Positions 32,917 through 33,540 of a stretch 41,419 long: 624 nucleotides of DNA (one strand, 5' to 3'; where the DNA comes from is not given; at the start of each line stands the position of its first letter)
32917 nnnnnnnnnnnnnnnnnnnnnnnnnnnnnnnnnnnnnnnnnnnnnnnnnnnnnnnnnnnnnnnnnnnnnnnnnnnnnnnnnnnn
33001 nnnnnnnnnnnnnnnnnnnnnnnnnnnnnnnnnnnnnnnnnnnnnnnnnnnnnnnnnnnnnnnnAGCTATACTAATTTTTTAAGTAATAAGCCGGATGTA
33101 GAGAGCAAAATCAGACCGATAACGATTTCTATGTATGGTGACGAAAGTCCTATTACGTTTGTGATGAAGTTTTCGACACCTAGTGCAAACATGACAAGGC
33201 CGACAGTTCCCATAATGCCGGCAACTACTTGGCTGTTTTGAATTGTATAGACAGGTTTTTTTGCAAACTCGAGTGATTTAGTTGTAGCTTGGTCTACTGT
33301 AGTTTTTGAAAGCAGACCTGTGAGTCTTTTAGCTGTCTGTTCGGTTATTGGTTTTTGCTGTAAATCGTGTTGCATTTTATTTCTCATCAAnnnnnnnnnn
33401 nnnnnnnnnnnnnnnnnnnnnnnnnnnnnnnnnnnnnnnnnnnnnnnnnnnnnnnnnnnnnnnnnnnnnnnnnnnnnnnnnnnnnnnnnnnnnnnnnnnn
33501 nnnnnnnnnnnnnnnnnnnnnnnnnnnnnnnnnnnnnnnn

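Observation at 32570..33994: Three unknown, translationally coupled genes wedged between gyrB and gyrA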

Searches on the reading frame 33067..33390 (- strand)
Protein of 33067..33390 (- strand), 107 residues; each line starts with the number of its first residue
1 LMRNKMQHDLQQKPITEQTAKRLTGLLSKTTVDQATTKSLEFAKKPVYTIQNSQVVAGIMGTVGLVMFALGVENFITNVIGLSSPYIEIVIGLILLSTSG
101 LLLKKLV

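Call 3: search_protein_families(library=pfam, proteins=[window:33067-33390:-], max_evalue=1)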
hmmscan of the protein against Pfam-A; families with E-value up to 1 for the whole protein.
window:33067-33390:- (107 aa): 0 families

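Call 4: search_protein_families(library=ncbifam, proteins=[window:33067-33390:-], max_evalue=1)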
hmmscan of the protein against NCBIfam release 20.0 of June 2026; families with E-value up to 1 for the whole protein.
window:33067-33390:- (107 aa): 0 families

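Call 10: search_protein_families(library=phrogs, proteins=[window:33067-33390:-], max_evalue=1)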
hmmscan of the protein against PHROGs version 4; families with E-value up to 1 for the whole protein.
window:33067-33390:- (107 aa): 1 family
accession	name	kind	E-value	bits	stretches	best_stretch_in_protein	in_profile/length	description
phrog_5483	-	unknown function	0.00041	21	1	2-54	94-146/185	-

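Call 11: search_protein_families(library=padloc, proteins=[window:33067-33390:-], max_evalue=1)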
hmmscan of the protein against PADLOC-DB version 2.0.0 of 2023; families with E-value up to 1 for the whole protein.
window:33067-33390:- (107 aa): 0 families

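Call 25: find_related_loci(query=A1, collection=metagenome_contigs, flank=6000)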
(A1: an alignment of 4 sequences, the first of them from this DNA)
Query A1 (107 aa) in metagenome_contigs; peptide patterns used: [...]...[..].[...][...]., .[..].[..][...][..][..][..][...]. (x = any residue, [..] = any of these).
295 stretches matched a pattern; 6 encode a relative of the query (tblastn E <= 1e-3); 6 distinct loci.
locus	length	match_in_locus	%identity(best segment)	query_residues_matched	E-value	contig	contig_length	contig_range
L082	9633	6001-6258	65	6-91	2e-36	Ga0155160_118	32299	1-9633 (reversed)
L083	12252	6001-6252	58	11-107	4e-33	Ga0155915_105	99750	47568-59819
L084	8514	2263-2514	58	11-107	4e-33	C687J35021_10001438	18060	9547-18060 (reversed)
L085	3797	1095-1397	55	5-106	1e-30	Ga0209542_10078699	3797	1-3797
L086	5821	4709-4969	61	20-107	3e-30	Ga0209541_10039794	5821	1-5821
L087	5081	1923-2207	54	5-100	3e-29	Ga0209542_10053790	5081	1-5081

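Call 66: search_solved_structures(query=A1, max_evalue=10)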
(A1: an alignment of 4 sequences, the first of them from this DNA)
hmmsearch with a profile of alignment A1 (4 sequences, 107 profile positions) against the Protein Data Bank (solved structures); distinct sequences matched with E-value up to 10: 1.
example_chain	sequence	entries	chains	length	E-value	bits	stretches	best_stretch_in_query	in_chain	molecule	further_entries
7srr_R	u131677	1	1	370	6.8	10.1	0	39-81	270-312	5-hydroxytryptamine receptor 2B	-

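Call 68: search_protein_families(library=pfam, alignment_id=A1, max_evalue=10)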
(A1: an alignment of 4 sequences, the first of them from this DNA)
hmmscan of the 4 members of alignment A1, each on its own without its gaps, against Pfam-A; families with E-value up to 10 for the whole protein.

A. member 1, seq(107 aa): 0 families

B. families by the number of members that match (of 4 scanned): 2 families
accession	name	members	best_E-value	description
PF24077.1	IgA0_D2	1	0.085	Immunoglobulin A1 protease autotransporter domain 2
PF01290.25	Thymosin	1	1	Thymosin beta-4 family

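Call 70: find_related_loci(query=A1, collection=viral_contigs, flank=6000)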
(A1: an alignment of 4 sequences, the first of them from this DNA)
Query A1 (107 aa) in viral_contigs; peptide patterns used: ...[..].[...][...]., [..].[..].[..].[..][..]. (x = any residue, [..] = any of these).
80 stretches matched a pattern, but none encodes a relative of the query by tblastn (E <= 1e-3).
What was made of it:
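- Tried and rejected: No ORF2 relative was found (call 70).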

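Call 88: search_protein_families(library=phrogs, alignment_id=A8, max_evalue=1)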
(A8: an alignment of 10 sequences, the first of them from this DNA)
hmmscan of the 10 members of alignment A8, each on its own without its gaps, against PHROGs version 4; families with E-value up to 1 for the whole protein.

A. member 1, seq(107 aa): 1 family
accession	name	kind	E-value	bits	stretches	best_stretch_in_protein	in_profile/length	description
phrog_5483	-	unknown function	0.00041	21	1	2-54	94-146/185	-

B. families by the number of members that match (of 10 scanned): 11 families
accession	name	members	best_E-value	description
phrog_5483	-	1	0.00041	-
phrog_24487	-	1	0.039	-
phrog_24278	-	1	0.097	membrane protein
phrog_15950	-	1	0.12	-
phrog_4509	-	1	0.15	-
phrog_32228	-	1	0.18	-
phrog_1096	-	1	0.19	-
phrog_34853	-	1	0.21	-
phrog_5507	-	1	0.21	-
phrog_14023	-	1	0.28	-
phrog_1692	-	1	0.43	unknown function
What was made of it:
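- Tried and rejected: Only 1 of 10 family members matches (call 88).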
